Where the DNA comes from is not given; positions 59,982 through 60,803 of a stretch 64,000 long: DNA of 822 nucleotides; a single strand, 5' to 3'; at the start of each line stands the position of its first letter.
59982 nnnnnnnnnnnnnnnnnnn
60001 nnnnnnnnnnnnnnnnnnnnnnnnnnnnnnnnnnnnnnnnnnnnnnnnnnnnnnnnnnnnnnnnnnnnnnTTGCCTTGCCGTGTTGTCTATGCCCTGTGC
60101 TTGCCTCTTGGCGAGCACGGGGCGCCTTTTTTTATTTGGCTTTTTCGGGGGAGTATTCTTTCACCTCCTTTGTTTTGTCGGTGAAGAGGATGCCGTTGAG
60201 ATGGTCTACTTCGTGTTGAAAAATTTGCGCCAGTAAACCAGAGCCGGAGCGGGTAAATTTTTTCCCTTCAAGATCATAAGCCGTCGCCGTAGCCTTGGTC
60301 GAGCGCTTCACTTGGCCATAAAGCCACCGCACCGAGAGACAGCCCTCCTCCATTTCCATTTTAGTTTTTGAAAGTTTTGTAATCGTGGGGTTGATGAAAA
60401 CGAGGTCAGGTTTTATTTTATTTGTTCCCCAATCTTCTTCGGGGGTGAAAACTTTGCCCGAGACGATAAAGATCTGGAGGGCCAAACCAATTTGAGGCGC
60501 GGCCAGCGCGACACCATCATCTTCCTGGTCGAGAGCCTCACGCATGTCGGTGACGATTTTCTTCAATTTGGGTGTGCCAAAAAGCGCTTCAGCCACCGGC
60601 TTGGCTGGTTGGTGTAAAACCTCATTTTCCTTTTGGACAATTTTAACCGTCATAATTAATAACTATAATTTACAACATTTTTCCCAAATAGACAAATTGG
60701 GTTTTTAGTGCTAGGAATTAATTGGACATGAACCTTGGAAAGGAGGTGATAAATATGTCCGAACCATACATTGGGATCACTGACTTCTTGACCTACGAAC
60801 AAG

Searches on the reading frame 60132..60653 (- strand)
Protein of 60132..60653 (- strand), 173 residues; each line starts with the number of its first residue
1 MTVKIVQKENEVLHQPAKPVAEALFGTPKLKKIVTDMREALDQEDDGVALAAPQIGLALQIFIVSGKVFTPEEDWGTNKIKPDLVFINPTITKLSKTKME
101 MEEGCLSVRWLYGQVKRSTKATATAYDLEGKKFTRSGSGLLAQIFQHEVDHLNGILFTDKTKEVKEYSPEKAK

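Call 29: find_related_loci(query=window:60132-60653:-, collection=genome_contigs, flank=10000)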
Query window:60132-60653:- (173 aa) in genome_contigs; peptide patterns used: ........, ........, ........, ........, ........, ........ (x = any residue, [..] = any of these).
274 stretches matched a pattern; 153 encode a relative of the query (tblastn E <= 1e-3); the best 80 are kept; 80 distinct loci.
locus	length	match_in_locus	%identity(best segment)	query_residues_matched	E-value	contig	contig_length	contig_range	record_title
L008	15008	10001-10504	79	3-170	2e-89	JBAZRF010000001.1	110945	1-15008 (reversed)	MAG: Candidatus Paceibacterota bacterium isolate SO_2017_GW1_141 NODE_1201_length_110945_cov_1.323386_OW334_2017, whole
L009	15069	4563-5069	77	1-169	4e-86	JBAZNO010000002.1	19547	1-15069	MAG: Candidatus Paceibacterota bacterium isolate SO_2017_LW4_71 scaffold_5538_c1_LW137-91_2017, whole genome shotgun seq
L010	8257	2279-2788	76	1-173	6e-84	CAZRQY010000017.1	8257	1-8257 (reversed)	MAG TPA_asm: uncultured Candidatus Saccharibacteria bacterium isolate SRP104257_co1_406 genome assembly, contig: NODE_76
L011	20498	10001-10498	73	1-169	3e-79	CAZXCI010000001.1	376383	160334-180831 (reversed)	MAG TPA_asm: uncultured Candidatus Saccharibacteria bacterium isolate SRP192927_co3_359 genome assembly, contig: NODE_4_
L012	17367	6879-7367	70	4-169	9e-79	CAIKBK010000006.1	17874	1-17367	MAG: Candidatus Vogelbacteria bacterium isolate AlinenSediments_bin-1675 genome assembly, contig: bin-1675:006/117, whol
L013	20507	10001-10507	60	1-171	5e-62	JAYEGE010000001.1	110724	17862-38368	MAG: Patescibacteria group bacterium isolate MAG254 MAG254_1, whole genome shotgun sequence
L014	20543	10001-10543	57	1-173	6e-61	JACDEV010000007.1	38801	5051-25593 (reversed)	MAG: Patescibacteria group bacterium isolate MGR_bin369 SD2903_NODE_99_length_38801_cov_1.324533, whole genome shotgun s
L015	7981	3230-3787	54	1-173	3e-60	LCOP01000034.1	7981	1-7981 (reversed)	MAG: Parcubacteria group bacterium GW2011_GWA1_47_8 UY07_C0034, whole genome shotgun sequence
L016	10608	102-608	59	4-173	5e-60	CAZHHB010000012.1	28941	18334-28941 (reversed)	MAG TPA_asm: uncultured Candidatus Saccharibacteria bacterium isolate ERP113451_co1_453 genome assembly, contig: NODE_18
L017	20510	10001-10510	56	1-170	9e-60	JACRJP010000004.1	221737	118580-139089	MAG: Candidatus Taylorbacteria bacterium isolate NC_groundwater_1832_Pr3_B-0.1um_40_24 SR-2_scaffold_141_2665405, whole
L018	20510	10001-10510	61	4-171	1e-59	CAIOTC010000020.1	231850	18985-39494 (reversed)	uncultured bacterium isolate AlinenLipids_bin-2248 genome assembly, contig: bin-2248:20/24, whole genome shotgun sequenc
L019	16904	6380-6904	56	5-173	5e-59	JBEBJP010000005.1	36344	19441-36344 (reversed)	MAG: Parcubacteria group bacterium isolate SF2_12 NODE_418_length_36344_cov_11.988026, whole genome shotgun sequence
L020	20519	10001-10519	58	1-171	2e-58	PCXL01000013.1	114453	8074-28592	MAG: Candidatus Zambryskibacteria bacterium CG10_big_fil_rev_8_21_14_0_10_42_12 CG10_8_21_14_0.10_scaffold_56_c, whole g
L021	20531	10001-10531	55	6-173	5e-58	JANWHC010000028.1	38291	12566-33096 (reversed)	MAG: Candidatus Paceibacterota bacterium isolate CRAIB_MAG5 c_000000076937, whole genome shotgun sequence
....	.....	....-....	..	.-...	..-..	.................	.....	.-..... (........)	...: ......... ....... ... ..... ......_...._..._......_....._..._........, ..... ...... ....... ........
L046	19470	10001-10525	53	5-171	7e-55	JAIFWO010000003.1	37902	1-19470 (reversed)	MAG: Candidatus Parcubacteria bacterium isolate viral-cat_51_11 PAFVLPS_2018_scaffold_5086, whole genome shotgun sequenc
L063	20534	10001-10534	52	5-166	2e-53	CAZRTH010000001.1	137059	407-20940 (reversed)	MAG TPA_asm: uncultured Candidatus Saccharibacteria bacterium isolate SRP193066_co2_80 genome assembly, contig: NODE_25_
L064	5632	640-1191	51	1-173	4e-53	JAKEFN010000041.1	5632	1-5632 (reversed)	MAG: bacterium isolate PMV_2_maxbin.003 PMV_2_maxbin.003.k101_525169, whole genome shotgun sequence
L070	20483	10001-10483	53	5-168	4e-52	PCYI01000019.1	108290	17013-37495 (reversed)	MAG: Candidatus Vogelbacteria bacterium CG10_big_fil_rev_8_21_14_0_10_51_16 CG10_8_21_14_0.10_scaffold_556_c, whole geno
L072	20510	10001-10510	54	3-171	3e-52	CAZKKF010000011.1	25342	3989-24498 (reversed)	MAG TPA_asm: uncultured Candidatus Saccharibacteria bacterium isolate SRP344714_co1_88 genome assembly, contig: NODE_378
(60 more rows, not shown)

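Call 94: search_protein_families(library=pfam, proteins=[L009:2346-3401:-, L010:6340-7146:-, L012:4905-6722:-, L013:18510-19673:-, L018:16159-17556:+, L046:18337-19368:-, L063:14319-15371:-, L064:1364-2851:-, L070:2935-3888:-, L072:16896-17867:+], max_evalue=0.001)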
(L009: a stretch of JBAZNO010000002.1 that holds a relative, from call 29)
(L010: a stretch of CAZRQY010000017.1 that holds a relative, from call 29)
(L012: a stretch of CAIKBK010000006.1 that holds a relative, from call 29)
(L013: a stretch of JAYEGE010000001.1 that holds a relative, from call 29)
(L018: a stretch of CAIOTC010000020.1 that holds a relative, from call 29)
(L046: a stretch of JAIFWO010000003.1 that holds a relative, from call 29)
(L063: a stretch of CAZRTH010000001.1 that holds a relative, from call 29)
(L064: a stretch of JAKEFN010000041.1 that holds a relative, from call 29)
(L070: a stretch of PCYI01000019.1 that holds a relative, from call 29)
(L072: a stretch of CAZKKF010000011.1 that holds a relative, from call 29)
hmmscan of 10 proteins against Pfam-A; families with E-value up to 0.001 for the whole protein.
L009:2346-3401:- (351 aa): 2 families
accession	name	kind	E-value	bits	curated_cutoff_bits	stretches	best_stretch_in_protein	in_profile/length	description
PF02195.25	ParB_N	-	9.6e-07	29.2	26.3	1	63-152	6-89/95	ParB N-terminal domain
PF17762.8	HTH_ParB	-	1.7e-05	25.4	22.6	1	182-263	23-100/102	ParB HTH domain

L010:6340-7146:- (268 aa): 0 families

L012:4905-6722:- (605 aa): 3 families
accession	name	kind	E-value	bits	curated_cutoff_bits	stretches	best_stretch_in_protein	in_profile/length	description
PF07882.17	Fucose_iso_N2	-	4.3e-84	281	22.3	1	183-362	1-180/180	L-fucose isomerase, second N-terminal domain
PF07881.17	Fucose_iso_N1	-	4e-75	251.7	28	1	14-182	1-169/169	L-fucose isomerase, first N-terminal domain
PF02952.23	Fucose_iso_C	-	1.5e-44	151.6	29.3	1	401-565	1-143/143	L-fucose isomerase, C-terminal domain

L013:18510-19673:- (387 aa): 0 families

L018:16159-17556:+ (465 aa): 2 families
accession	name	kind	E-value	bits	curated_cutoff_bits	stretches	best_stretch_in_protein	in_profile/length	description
PF00072.30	Response_reg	-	9.3e-07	29.4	30.2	1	7-96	1-84/111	Response regulator receiver domain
PF04055.27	Radical_SAM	-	2.2e-06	28.4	29.5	1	204-382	2-157/166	Radical SAM superfamily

L046:18337-19368:- (343 aa): 1 family
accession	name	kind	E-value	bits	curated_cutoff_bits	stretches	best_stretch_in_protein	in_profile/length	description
PF00082.27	Peptidase_S8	-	2e-32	113.1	21.8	1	77-321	1-276/288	Subtilase family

L063:14319-15371:- (350 aa): 0 families

L064:1364-2851:- (495 aa): 1 family
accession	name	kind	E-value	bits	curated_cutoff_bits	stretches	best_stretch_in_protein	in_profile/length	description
PF13473.12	Cupredoxin_1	-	1.6e-05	25.3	27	1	11-123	7-100/104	Cupredoxin-like domain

L070:2935-3888:- (317 aa): 0 families

L072:16896-17867:+ (323 aa): 0 families
